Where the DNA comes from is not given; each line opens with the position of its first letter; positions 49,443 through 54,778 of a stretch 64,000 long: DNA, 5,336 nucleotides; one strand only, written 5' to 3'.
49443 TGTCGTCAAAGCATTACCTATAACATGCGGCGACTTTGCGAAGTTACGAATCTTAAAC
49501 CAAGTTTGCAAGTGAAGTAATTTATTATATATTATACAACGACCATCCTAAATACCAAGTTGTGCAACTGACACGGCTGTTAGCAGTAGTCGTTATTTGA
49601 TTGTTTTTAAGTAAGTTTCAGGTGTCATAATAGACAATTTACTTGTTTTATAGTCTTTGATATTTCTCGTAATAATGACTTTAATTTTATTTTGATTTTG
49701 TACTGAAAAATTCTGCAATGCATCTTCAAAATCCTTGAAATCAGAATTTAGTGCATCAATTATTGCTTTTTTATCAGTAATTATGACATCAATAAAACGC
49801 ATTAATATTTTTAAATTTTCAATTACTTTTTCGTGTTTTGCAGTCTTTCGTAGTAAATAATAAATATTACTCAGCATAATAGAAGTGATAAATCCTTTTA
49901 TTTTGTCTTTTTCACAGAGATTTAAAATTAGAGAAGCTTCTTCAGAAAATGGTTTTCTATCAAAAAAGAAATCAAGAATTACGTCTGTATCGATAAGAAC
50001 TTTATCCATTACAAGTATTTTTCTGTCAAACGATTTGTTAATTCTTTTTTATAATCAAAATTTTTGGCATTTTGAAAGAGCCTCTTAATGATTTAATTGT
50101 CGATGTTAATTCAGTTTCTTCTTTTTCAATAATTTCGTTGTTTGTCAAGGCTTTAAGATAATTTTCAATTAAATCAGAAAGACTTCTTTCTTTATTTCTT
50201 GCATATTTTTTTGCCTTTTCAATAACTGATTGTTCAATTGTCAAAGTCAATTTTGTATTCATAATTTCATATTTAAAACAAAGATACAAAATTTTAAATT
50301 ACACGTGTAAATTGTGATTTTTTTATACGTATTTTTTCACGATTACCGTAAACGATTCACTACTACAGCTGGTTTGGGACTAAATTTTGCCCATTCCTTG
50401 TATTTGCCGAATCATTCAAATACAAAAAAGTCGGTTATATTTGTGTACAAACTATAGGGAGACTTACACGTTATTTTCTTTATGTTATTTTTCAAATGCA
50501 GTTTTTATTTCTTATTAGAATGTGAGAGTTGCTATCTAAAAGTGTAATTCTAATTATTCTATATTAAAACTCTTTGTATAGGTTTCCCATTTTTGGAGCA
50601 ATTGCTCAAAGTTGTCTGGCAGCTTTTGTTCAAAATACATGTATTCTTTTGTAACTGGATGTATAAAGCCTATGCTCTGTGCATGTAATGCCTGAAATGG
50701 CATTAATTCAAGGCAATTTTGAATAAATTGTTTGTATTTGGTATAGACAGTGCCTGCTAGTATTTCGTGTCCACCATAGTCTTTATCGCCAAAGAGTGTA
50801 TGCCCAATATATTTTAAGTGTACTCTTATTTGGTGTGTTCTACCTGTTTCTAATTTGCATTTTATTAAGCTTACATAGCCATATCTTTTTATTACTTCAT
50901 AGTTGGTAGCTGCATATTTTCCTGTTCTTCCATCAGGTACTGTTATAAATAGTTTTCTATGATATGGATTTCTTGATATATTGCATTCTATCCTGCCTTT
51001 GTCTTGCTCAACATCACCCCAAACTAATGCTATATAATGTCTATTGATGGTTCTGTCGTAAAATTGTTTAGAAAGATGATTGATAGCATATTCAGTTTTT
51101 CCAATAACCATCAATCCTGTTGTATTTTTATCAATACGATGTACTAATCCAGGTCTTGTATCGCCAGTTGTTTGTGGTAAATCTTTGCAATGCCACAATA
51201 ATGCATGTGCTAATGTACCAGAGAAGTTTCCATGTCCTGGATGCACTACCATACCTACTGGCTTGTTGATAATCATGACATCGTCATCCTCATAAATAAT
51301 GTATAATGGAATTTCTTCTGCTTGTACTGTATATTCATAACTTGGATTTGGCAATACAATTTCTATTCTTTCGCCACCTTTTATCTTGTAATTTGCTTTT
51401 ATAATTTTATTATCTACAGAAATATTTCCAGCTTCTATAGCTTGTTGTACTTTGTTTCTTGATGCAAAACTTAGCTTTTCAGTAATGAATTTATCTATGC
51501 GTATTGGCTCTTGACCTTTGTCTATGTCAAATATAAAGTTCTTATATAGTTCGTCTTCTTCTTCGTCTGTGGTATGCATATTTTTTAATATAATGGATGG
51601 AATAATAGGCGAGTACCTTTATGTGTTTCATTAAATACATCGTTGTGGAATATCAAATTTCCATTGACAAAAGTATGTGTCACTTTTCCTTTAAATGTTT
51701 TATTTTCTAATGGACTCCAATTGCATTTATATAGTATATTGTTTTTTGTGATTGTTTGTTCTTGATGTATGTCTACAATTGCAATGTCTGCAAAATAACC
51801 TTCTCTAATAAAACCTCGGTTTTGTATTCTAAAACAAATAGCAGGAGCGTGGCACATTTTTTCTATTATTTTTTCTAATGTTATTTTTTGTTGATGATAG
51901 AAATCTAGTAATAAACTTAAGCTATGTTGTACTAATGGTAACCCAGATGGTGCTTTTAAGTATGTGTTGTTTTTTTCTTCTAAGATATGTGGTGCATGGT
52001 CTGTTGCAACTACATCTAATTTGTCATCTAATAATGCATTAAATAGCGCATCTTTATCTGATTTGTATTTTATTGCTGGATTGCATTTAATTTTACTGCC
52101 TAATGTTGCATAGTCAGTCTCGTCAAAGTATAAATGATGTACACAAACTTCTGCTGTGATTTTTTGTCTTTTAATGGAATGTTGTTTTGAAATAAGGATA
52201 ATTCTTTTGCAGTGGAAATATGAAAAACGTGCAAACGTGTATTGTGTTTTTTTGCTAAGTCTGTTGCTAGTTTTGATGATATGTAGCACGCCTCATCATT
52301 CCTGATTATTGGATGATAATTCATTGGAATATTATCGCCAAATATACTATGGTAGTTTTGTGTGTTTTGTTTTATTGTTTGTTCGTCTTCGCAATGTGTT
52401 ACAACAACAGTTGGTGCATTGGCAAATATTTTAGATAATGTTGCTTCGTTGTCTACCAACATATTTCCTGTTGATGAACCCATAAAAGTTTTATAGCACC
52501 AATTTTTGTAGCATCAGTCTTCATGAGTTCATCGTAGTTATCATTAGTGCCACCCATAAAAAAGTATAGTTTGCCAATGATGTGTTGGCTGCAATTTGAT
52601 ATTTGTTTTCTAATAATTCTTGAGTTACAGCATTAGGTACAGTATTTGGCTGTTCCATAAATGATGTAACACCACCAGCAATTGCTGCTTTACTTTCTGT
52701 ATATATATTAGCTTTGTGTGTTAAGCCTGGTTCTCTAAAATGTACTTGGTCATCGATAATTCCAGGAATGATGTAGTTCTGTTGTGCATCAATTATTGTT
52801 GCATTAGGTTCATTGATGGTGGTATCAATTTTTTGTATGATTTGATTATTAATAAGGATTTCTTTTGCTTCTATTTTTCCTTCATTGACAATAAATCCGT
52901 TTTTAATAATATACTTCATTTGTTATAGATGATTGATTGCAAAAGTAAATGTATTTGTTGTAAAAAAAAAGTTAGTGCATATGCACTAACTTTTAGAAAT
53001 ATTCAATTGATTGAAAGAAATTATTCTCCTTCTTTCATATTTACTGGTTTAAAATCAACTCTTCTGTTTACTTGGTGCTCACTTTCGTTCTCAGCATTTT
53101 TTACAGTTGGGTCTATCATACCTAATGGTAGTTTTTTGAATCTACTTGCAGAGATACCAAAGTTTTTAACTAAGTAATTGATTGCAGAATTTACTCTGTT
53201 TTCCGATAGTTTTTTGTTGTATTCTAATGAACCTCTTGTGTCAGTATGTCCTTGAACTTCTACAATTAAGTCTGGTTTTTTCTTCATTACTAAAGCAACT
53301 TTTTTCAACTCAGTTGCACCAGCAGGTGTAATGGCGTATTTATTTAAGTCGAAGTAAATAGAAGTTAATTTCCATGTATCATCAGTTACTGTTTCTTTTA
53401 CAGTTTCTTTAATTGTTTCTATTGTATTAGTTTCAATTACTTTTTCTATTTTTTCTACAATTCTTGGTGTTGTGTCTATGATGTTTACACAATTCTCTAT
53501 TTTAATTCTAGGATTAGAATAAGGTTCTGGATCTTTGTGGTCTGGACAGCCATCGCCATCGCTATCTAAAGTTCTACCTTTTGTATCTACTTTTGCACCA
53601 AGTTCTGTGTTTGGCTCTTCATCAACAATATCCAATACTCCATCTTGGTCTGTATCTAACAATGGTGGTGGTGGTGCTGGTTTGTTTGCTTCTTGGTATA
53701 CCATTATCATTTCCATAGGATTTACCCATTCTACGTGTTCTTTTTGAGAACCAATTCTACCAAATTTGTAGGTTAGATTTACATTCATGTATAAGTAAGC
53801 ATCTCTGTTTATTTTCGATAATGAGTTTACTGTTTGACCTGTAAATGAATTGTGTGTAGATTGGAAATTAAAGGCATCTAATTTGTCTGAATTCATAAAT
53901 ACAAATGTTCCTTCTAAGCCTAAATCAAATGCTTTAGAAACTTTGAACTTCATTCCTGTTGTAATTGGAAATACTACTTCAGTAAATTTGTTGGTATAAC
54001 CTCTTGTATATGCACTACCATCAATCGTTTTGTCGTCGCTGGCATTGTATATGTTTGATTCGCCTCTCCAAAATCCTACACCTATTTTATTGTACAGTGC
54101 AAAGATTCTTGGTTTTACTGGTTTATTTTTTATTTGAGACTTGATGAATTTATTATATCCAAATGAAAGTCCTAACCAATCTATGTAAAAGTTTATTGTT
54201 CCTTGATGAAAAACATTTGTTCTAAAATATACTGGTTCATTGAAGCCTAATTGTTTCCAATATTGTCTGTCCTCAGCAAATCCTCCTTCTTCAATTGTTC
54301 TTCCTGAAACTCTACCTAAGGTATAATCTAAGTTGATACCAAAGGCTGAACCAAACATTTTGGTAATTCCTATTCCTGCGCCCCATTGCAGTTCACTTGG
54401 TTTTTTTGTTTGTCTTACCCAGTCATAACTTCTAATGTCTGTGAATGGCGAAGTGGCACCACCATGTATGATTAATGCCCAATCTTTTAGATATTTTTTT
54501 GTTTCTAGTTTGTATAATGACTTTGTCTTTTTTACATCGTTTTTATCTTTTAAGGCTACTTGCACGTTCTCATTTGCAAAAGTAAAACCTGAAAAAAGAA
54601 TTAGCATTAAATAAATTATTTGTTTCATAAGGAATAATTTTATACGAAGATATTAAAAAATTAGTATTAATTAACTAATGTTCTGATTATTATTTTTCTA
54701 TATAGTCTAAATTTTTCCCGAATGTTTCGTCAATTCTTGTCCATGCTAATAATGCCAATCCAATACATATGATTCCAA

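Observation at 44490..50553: Cassette-like accessory region (nuclease-fold protein, P450, UvrD-like helicase-HTH, PIN toxin-antitoxin) between PorP/OmpA and rluD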

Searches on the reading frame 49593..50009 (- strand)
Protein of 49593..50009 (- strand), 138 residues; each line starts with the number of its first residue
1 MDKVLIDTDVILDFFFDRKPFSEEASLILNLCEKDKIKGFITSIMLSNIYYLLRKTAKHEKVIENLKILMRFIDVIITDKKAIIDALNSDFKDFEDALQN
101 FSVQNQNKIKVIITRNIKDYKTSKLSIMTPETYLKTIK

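Call 3: search_protein_families(library=pfam, proteins=[window:49593-50009:-], max_evalue=0.01)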
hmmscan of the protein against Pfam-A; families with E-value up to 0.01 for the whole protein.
window:49593-50009:- (138 aa): 2 families
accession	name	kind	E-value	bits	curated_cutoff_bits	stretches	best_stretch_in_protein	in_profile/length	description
PF13470.12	PIN_3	-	1e-17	65.4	27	1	3-118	1-115/115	PIN domain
PF01850.27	PIN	-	0.0025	18.9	23.6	1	4-78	1-75/120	PIN domain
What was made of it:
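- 49593..50009 (-): PIN_3 toxin. PF13470, 1e-17 (call 3).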

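Call 10: search_protein_families(library=padloc, proteins=[window:49593-50009:-], max_evalue=0.01)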
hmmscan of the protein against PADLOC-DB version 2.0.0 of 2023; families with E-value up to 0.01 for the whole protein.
window:49593-50009:- (138 aa): 0 families

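Call 11: search_protein_families(library=ncbifam, proteins=[window:49593-50009:-], max_evalue=0.01)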
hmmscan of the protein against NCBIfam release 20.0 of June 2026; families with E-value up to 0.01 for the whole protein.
window:49593-50009:- (138 aa): 0 families

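Call 47: find_encoding_contigs(protein=window:49593-50009:-, flank=8000, max_places=8)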
Protein window:49593-50009:- (138 aa): 21 contigs read that carry it; 8 places shown.
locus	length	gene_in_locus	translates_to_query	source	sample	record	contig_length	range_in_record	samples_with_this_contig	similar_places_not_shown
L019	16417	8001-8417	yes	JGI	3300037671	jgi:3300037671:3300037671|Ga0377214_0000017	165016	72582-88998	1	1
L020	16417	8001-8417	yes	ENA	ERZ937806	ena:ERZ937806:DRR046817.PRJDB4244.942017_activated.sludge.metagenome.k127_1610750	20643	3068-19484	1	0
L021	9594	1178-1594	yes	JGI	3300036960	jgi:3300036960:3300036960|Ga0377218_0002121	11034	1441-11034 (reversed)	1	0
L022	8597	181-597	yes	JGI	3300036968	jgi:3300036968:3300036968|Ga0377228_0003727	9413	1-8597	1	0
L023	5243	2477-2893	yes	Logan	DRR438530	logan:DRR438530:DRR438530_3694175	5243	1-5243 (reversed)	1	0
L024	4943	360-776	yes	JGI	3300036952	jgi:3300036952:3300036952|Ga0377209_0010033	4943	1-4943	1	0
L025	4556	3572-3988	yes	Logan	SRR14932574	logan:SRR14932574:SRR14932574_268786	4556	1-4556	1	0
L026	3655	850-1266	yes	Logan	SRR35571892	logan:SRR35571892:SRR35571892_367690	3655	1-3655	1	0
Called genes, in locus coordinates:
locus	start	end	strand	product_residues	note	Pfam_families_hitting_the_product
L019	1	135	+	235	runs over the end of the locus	PF10677:DUF2490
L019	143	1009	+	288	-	PF01925:TauE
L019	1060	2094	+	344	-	PF00487:FA_desaturase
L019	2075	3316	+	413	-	PF00083:Sugar_tr, PF07690:MFS_1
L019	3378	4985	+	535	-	PF00691:OmpA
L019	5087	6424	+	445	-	PF01979:Amidohydro_1, PF12890:DHOase (weak)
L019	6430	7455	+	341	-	PF01479:S4, PF00849:PseudoU_synth_2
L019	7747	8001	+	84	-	PF19891:DUF6364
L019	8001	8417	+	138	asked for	PF13470:PIN_3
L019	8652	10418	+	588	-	PF00580:UvrD-helicase, PF01443:Viral_helicase1 (faint), PF13245:AAA_19 (weak), PF13361:UvrD_C, PF13538:UvrD_C_2 (faint)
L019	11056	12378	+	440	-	PF00067:p450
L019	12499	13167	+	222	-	-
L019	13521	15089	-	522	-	PF11751:PorP_SprF, PF00691:OmpA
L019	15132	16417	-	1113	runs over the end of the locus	PF20987:I-TevI_DNA-bd (faint), PF19081:Ig_7, PF13585:CHU_C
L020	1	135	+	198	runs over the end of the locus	PF10677:DUF2490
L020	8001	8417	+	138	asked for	PF13470:PIN_3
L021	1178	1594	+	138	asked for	PF13470:PIN_3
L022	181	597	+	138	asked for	PF13470:PIN_3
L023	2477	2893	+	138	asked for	PF13470:PIN_3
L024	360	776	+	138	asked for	PF13470:PIN_3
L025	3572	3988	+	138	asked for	PF13470:PIN_3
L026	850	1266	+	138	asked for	PF13470:PIN_3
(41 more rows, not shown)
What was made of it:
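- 49593..50009 (-): The identical protein occurs in 21 contigs; all eight places shown carry this same species' layout (call 47).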

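Call 56: search_protein_families(library=phrogs, proteins=[window:49593-50009:-, L019:7747-8001:+], max_evalue=0.001)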
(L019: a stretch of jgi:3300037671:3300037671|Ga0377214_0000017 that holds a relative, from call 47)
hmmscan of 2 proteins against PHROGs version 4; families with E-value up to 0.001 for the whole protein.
window:49593-50009:- (138 aa): 0 families

L019:7747-8001:+ (84 aa): 1 family
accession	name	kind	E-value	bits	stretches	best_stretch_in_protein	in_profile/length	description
phrog_3180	-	transcription regulation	8.6e-05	23.4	1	2-39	5-42/50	Arc-like repressor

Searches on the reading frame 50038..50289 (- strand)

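Call 3: search_protein_families(library=pfam, proteins=[window:50038-50289:-], max_evalue=0.01)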
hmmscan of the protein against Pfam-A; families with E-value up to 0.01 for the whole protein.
window:50038-50289:- (83 aa): 1 family
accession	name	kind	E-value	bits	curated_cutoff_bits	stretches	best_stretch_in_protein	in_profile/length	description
PF19891.5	DUF6364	-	2.7e-22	79.4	27.3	1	10-80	1-58/70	Family of unknown function (DUF6364)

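Call 10: search_protein_families(library=padloc, proteins=[window:50038-50289:-], max_evalue=0.01)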
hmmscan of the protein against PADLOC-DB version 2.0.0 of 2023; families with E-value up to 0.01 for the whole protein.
window:50038-50289:- (83 aa): 0 families

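Call 11: search_protein_families(library=ncbifam, proteins=[window:50038-50289:-], max_evalue=0.01)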
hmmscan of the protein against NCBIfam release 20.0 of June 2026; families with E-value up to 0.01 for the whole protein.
window:50038-50289:- (83 aa): 1 family
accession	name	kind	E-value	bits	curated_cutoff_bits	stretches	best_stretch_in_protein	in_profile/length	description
NF041551.1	YlcI_YnfO_N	subfamily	0.0082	16.2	30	0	12-42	3-32/42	YlcI/YnfO family protein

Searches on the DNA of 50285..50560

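Call 97: search_with_rna_model(model_id=R1, source=window, start=50285, end=50560, filters=off, max_evalue=10, show_alignments=3)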
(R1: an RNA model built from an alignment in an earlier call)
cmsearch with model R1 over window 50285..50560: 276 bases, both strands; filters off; matches with E-value up to 10: 12.
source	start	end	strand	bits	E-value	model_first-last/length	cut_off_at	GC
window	50341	50383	-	6.1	0.063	1-144/144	no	0.42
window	50492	50555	+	3.5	0.27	43-106/144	no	0.25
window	50447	50475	+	2.5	0.45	1-144/144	no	0.34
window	50342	50384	+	1.4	0.85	1-144/144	no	0.4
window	50297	50315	-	0.5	1.4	1-144/144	no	0.26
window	50506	50523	-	-0.1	2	1-144/144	no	0.17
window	50439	50462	-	-0.5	2.6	1-144/144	no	0.33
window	50486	50502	-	-0.9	3.2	1-144/144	no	0.24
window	50317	50336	-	-1.4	4.1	87-106/144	no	0.1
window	50291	50319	+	-1.6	4.6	1-144/144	no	0.21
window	50414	50431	-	-2.7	8.6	89-106/144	no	0.17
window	50391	50439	+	-2.7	8.6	1-144/144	no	0.33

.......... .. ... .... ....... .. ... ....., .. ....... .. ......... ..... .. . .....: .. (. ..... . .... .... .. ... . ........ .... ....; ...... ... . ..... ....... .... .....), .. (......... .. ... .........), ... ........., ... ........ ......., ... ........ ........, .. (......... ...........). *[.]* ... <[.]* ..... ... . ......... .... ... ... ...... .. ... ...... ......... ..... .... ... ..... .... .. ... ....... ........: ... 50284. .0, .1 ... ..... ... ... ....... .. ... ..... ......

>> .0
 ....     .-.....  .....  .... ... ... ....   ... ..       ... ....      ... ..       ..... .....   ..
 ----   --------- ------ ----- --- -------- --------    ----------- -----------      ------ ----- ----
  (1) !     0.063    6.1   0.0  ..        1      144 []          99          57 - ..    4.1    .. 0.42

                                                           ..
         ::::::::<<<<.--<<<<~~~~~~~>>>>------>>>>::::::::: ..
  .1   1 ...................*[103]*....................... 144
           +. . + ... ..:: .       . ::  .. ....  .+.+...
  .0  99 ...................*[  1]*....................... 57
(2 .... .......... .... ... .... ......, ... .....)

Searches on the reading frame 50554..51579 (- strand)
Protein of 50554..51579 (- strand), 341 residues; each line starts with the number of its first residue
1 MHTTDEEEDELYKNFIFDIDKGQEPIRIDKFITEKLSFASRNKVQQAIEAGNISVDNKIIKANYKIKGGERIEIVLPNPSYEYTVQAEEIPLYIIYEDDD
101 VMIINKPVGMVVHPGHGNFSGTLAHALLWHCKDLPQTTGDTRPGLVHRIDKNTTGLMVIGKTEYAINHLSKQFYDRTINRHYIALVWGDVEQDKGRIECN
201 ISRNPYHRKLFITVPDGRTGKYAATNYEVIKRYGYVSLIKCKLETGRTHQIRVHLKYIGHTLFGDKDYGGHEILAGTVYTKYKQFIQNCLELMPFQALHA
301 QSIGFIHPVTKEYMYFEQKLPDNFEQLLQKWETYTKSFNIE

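Call 3: search_protein_families(library=pfam, proteins=[window:50554-51579:-], max_evalue=0.01)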
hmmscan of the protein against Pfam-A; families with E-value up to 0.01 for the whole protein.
window:50554-51579:- (341 aa): 2 families
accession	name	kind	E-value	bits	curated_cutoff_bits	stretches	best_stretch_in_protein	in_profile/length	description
PF00849.27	PseudoU_synth_2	-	1.4e-33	116.7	26.8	1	100-256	1-151/152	RNA pseudouridylate synthase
PF01479.30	S4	-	4.2e-11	42.8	22.8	1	27-72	2-48/48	S4 domain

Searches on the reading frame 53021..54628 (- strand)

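Call 52: search_protein_families(library=pfam, proteins=[window:53021-54628:-], max_evalue=0.0001)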
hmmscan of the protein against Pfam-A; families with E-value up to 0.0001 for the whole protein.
window:53021-54628:- (535 aa): 1 family
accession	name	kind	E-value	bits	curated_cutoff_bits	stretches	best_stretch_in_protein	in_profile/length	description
PF00691.25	OmpA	-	1.4e-17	64.2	27.2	1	425-517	1-94/98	OmpA family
